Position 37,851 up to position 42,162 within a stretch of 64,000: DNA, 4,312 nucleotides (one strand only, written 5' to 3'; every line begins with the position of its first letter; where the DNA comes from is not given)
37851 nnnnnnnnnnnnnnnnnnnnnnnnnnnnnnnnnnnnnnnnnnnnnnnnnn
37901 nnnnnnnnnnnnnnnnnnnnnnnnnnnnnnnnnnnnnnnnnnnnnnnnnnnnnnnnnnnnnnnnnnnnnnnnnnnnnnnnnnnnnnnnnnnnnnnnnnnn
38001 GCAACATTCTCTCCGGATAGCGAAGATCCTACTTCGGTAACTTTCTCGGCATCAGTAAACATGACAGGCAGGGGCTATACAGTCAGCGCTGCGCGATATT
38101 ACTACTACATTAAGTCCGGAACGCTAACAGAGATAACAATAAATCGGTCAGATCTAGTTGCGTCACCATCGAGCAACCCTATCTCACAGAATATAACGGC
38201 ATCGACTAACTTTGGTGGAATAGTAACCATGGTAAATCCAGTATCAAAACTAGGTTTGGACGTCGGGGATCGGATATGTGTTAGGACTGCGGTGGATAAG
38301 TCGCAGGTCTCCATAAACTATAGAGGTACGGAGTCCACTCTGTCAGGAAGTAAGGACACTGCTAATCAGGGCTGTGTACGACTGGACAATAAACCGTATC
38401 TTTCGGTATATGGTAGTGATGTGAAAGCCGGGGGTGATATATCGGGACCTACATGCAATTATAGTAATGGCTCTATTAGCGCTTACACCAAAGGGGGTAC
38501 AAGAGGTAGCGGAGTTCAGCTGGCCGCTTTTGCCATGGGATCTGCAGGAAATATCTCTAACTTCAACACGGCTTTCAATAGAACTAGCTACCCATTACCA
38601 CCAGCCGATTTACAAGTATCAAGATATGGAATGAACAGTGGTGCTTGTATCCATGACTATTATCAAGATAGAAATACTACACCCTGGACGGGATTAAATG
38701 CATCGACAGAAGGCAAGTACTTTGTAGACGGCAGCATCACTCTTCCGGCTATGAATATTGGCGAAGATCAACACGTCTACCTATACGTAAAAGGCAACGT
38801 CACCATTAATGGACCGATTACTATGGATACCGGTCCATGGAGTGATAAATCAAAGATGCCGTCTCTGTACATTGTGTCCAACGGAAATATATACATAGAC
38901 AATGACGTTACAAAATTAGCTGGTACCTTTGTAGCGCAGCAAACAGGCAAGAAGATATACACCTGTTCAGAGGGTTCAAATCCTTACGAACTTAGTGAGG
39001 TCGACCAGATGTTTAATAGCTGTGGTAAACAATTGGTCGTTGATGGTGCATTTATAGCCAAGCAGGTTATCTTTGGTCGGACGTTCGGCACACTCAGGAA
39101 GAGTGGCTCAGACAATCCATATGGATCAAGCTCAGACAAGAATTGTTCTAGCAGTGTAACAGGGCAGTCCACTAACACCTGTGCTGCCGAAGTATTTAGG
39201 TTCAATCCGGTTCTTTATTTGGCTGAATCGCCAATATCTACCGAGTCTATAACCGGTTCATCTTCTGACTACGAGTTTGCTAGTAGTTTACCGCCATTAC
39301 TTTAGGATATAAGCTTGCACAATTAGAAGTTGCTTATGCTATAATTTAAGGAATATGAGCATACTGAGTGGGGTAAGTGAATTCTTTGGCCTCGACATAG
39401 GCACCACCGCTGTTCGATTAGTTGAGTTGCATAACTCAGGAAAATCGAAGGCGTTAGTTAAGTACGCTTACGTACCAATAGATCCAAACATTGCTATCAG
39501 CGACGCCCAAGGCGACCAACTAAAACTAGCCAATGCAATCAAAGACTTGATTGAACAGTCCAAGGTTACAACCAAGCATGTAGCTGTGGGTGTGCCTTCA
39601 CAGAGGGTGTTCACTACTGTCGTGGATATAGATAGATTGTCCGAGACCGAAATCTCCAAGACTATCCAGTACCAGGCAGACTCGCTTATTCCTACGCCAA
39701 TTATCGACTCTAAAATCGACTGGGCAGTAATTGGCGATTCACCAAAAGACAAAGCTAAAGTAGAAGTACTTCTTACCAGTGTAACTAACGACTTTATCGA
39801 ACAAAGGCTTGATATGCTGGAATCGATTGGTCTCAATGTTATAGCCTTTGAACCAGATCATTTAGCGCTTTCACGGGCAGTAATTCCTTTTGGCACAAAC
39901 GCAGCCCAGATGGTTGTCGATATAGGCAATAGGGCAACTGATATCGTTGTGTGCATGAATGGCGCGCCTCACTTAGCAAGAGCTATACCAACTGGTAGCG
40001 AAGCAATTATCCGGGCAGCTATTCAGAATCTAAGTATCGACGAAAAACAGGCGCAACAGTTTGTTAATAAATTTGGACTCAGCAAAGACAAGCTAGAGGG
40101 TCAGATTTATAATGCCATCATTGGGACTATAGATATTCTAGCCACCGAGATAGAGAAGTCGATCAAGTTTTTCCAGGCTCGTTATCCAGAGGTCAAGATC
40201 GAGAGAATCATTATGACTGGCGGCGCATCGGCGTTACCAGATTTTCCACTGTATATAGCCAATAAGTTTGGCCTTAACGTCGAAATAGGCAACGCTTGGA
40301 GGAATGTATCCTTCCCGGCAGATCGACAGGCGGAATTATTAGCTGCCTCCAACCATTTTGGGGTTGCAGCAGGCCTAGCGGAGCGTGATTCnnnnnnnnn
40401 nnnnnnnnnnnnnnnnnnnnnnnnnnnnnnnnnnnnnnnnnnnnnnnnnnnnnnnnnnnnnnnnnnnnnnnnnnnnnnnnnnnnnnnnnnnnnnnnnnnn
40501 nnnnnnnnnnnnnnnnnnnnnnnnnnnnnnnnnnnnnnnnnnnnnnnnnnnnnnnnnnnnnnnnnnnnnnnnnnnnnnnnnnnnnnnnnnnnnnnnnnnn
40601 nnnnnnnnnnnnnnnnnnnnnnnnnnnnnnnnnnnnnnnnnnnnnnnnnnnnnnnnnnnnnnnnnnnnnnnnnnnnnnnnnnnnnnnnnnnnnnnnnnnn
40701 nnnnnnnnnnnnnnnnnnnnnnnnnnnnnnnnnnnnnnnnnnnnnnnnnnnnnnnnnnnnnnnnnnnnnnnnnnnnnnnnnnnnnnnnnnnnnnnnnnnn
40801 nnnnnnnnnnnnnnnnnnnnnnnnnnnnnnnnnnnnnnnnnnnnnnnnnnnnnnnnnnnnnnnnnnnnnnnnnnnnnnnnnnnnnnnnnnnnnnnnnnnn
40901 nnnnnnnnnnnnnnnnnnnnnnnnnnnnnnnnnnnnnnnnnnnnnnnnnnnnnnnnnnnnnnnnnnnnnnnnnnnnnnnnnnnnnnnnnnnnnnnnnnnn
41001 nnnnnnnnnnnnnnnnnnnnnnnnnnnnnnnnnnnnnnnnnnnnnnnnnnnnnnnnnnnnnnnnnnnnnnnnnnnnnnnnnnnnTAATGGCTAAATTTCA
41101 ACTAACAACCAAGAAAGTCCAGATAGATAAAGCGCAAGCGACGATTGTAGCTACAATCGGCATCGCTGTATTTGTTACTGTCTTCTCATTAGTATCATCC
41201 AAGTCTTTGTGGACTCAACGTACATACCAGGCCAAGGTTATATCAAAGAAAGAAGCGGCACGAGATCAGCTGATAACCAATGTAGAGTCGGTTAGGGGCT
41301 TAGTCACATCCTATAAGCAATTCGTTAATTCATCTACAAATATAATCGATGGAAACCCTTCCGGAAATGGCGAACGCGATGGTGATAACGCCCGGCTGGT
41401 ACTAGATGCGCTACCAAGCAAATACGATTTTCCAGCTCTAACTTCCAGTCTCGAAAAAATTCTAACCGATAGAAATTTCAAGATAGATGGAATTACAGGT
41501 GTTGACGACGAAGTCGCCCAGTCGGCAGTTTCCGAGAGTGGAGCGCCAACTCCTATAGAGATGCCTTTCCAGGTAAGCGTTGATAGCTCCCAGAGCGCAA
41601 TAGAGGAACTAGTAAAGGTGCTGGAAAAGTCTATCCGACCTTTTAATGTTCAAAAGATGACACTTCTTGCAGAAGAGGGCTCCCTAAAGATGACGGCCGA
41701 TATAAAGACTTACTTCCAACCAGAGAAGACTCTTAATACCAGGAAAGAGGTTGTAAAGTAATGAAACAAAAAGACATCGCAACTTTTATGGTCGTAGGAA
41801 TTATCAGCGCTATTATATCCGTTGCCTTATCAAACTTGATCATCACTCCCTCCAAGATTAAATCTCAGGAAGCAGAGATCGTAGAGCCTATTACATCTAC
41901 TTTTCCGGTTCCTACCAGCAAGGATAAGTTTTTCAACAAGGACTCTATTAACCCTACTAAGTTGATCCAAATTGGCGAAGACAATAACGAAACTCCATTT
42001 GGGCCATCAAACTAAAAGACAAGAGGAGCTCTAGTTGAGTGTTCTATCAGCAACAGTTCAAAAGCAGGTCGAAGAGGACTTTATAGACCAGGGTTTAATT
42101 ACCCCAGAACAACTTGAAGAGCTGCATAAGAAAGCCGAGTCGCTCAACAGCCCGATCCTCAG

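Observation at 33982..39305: Two paralogous large secreted Cys/Ser/Thr/Asn-rich proteins plus a membrane-anchored chaperone-like gene directly upstream of the pilus operon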

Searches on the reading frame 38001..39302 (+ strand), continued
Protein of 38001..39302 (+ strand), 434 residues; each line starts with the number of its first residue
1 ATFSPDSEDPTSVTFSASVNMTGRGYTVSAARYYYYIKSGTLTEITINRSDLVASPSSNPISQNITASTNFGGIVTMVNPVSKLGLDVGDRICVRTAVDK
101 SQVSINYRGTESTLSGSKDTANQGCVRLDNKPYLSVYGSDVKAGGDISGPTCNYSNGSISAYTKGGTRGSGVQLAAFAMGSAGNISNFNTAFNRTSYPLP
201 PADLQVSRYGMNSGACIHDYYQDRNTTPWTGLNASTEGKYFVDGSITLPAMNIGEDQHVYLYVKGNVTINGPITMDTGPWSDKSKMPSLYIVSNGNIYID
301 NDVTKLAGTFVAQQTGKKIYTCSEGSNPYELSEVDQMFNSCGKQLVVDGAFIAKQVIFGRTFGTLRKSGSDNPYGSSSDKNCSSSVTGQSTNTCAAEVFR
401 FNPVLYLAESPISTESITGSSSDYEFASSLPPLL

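Call 62: find_encoding_contigs(protein=P0149, flank=7000, max_places=2)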
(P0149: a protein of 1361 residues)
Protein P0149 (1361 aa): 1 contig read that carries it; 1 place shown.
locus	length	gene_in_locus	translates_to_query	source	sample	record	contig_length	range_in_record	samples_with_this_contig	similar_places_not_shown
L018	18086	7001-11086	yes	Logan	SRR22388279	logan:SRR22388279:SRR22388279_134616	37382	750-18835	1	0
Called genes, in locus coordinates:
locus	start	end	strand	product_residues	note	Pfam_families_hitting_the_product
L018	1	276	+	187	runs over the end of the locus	PF08207:EFP_N, PF01132:EFP, PF09285:Elong-fact-P_C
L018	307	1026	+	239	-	PF01479:S4, PF01728:FtsJ, PF13489:Methyltransf_23 (weak)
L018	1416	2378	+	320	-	PF13354:Beta-lactamase2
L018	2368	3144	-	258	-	PF01061:ABC2_membrane, PF12698:ABC2_membrane_3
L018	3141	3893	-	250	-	PF00005:ABC_tran, PF13304:AAA_21 (faint)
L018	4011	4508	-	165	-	-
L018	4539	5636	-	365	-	PF01926:MMR_HSR1, PF02421:FeoB_N, PF06071:YchF-GTPase_C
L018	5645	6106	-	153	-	-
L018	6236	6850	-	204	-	-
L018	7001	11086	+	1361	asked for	PF13623:SurA_N_2 (weak), PF13624:SurA_N_3 (weak)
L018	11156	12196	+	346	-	PF25216:Volactin (faint), PF11104:PilM_2, PF14450:FtsA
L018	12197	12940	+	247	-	-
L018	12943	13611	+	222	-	-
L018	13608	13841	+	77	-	-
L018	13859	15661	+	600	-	PF05157:MshEN, PF00437:T2SSE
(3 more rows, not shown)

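Call 83: find_encoding_contigs(protein=P0157, flank=8000, max_places=2)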
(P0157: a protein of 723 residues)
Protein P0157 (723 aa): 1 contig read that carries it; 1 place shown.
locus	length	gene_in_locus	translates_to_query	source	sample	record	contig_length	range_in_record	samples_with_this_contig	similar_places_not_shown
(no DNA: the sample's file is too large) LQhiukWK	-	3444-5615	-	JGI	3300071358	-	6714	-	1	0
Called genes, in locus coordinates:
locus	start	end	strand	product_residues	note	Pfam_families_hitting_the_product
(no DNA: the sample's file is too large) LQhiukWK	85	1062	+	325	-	PF13354:Beta-lactamase2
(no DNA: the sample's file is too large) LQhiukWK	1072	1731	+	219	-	-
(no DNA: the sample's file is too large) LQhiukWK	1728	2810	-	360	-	PF01926:MMR_HSR1, PF02421:FeoB_N, PF06071:YchF-GTPase_C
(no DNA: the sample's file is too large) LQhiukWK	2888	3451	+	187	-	-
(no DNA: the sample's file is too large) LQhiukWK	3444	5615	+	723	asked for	-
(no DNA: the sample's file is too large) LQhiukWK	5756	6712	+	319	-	?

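Call 84: find_encoding_contigs(protein=P0041, flank=8000, max_places=2)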
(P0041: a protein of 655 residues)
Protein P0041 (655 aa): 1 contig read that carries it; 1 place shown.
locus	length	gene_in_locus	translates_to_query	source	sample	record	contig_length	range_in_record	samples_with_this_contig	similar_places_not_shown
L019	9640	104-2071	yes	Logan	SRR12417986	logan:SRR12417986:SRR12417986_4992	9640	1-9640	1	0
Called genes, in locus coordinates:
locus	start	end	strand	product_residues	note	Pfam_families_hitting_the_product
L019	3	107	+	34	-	?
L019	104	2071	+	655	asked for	-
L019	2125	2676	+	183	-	-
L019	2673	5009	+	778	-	-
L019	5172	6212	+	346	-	PF06723:MreB_Mbl (faint), PF25216:Volactin (faint), PF11104:PilM_2, PF14450:FtsA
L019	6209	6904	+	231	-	-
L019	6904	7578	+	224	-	-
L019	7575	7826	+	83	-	-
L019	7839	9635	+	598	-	PF05157:MshEN, PF00437:T2SSE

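Call 89: find_encoding_contigs(protein=P0016, flank=8000, max_places=2)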
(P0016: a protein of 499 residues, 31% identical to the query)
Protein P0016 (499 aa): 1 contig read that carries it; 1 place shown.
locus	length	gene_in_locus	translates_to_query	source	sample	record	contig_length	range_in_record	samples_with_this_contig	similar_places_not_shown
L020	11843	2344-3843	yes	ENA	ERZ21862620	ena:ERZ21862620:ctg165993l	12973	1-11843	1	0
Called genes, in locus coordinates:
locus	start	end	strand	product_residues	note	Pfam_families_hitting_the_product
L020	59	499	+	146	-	-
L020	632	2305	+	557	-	-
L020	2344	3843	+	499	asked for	-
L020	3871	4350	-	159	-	-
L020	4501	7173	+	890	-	PF00873:ACR_tran, PF02355:SecD_SecF_C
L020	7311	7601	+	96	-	-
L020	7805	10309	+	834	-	-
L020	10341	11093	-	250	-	PF13489:Methyltransf_23, PF13847:Methyltransf_31, PF08241:Methyltransf_11, PF08242:Methyltransf_12, PF13649:Methyltransf_25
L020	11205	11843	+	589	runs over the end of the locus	?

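Call 101: search_protein_families(library=pfam, proteins=[L017:6453-7001:+, L007:6097-6696:+, L019:2125-2673:+], max_evalue=0.1)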
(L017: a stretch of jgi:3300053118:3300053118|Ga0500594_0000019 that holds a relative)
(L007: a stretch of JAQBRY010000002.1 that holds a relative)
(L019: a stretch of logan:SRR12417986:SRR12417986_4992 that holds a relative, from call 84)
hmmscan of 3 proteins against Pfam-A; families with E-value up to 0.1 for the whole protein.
L017:6453-7001:+ (183 aa): 12 families
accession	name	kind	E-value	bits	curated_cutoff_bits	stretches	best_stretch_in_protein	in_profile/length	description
PF07719.23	TPR_2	-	4e-05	23.8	27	1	132-160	5-33/34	Tetratricopeptide repeat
PF10602.15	RPN7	-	0.0016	18.6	29.6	1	127-163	35-71/174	26S proteasome subunit RPN7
PF13181.12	TPR_8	-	0.005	17.4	25.7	1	133-159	6-32/34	Tetratricopeptide repeat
PF13572.11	DUF4134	-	0.0052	17.5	26.5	1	25-61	40-76/93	Domain of unknown function (DUF4134)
PF13424.12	TPR_12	-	0.0063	17.1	30.1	1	132-158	49-75/77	Tetratricopeptide repeat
PF00515.34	TPR_1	-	0.0083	16.3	27.8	1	134-157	7-30/34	Tetratricopeptide repeat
PF09976.15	TPR_21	-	0.012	15.8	25.5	1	29-114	11-97/193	Tetratricopeptide repeat-like domain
PF13428.12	TPR_14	-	0.04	15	23.5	0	133-156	6-29/44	Tetratricopeptide repeat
PF12895.13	ANAPC3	-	0.042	14.6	27.2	0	107-154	3-49/82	Anaphase-promoting complex, cyclosome, subunit 3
PF10634.15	Iron_transport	-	0.056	14.1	21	1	59-125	51-118/150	Fe2+ transport protein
PF13176.12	TPR_7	-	0.065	13.8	27.9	0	134-161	5-34/36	Tetratricopeptide repeat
PF22205.1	Csm6_6H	-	0.084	13.4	27.6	0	61-98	7-44/93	Csm6 6H domain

L007:6097-6696:+ (200 aa): 3 families
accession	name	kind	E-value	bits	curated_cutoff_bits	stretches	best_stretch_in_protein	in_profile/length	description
PF10177.14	DUF2371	-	0.017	15.9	22.9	1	35-76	42-84/143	Uncharacterised conserved protein (DUF2371)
PF22293.1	ANXE1_4th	-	0.079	13.6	27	0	153-185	19-51/64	Annexin E1, fourth repeat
PF20296.3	MTaX1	-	0.081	13.9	25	0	34-104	41-107/111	Methylase-associated X1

L019:2125-2673:+ (183 aa): 5 families
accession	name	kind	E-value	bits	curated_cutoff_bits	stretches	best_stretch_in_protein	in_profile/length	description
PF05545.16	FixQ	-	0.0018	18.6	29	1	36-65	12-41/49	Cbb3-type cytochrome oxidase component FixQ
PF25062.1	ARM_TT21_N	-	0.003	17.7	40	1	86-144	81-138/222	Tetratricopeptide repeat protein 21 N-terminal ARM repeat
PF25373.1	SBNO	-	0.013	16.1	24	0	136-169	42-75/119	SBNO alpha/beta domain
PF02937.20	COX6C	-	0.089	13.3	22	0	114-143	31-58/70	Cytochrome c oxidase subunit VIc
PF10602.15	RPN7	-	0.089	12.9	29.6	0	84-139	13-68/174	26S proteasome subunit RPN7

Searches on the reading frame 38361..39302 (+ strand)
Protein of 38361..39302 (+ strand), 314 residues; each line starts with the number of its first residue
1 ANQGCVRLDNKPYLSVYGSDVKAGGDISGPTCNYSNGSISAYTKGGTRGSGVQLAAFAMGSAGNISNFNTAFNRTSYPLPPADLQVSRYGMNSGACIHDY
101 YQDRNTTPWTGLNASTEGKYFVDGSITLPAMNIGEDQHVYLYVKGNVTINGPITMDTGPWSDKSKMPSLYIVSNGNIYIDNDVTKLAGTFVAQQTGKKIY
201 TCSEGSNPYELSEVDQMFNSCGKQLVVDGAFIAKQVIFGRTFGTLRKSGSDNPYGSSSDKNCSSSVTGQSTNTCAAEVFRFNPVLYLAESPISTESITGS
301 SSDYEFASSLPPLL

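Call 50: predict_structure(alignment_id=A4)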
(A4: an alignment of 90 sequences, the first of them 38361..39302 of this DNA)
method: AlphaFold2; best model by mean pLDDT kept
length: 314 residues; sequences in the alignment: 90
mean_pLDDT: 86.4   pTM: 0.87
mean pLDDT of the five models: 86.4, 85.5, 84.6, 83.8, 82.9
residues with pLDDT >= 90: 196; 70-90: 68; 50-70: 43; < 50: 7
segments of 3 or more residues with pLDDT < 50: 1-3, 312-314
pLDDT, mean of each block of 10 residues (from residue 1): 53 94 87 89 91 94 93 90 87 80 93 78 97 94 98 95 94 98 97 95 97 92 95 96 88 71 63 92 84 62 56 47
secondary structure, 60 per line:
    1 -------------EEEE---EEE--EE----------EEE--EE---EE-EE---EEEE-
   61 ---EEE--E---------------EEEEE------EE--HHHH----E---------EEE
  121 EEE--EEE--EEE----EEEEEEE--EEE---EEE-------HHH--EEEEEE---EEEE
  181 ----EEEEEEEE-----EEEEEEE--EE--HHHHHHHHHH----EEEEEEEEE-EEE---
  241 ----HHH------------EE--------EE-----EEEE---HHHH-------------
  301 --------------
elements in order: E14-17 E21-23 E38-40 E56-59 E64-66 E85-89 H100-103 E118-123 E126-128 E131-133 E138-144 E147-149 E153-155 E168-173 E177-180 E185-192 E198-204 H211-220 E225-233 E235-237 E277-280 H284-287

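Call 68: search_solved_structures(query=A4, max_evalue=10, show_alignments=3)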
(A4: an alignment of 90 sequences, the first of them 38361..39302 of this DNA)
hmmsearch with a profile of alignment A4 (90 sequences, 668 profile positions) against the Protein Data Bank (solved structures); distinct sequences matched with E-value up to 10: 0.

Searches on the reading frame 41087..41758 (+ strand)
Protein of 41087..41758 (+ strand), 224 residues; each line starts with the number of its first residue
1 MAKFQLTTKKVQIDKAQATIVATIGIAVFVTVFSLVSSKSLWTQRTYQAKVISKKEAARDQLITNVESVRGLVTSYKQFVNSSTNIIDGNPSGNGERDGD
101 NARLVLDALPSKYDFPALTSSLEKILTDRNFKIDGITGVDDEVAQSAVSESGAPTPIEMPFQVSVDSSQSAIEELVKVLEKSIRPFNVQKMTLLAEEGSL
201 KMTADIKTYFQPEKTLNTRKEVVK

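Call 69: search_protein_families(library=pfam, proteins=[window:41087-41758:+], max_evalue=0.1)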
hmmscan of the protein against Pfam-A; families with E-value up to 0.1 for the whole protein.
window:41087-41758:+ (224 aa): 1 family
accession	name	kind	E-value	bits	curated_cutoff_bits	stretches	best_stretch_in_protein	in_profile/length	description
PF04350.18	PilO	-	0.085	13.4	22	0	104-209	41-141/145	Pilus assembly protein, PilO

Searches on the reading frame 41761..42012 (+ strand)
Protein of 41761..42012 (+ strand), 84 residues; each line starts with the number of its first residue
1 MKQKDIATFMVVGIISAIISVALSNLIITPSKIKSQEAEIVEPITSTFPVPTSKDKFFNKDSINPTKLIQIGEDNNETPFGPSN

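Call 69: search_protein_families(library=pfam, proteins=[window:41761-42012:+], max_evalue=0.1)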
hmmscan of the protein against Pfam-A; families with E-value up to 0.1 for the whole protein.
window:41761-42012:+ (84 aa): 1 family
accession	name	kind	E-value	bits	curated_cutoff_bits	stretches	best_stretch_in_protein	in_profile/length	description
PF10831.14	DUF2556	-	0.035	14.5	27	1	52-70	31-49/53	Protein of unknown function (DUF2556)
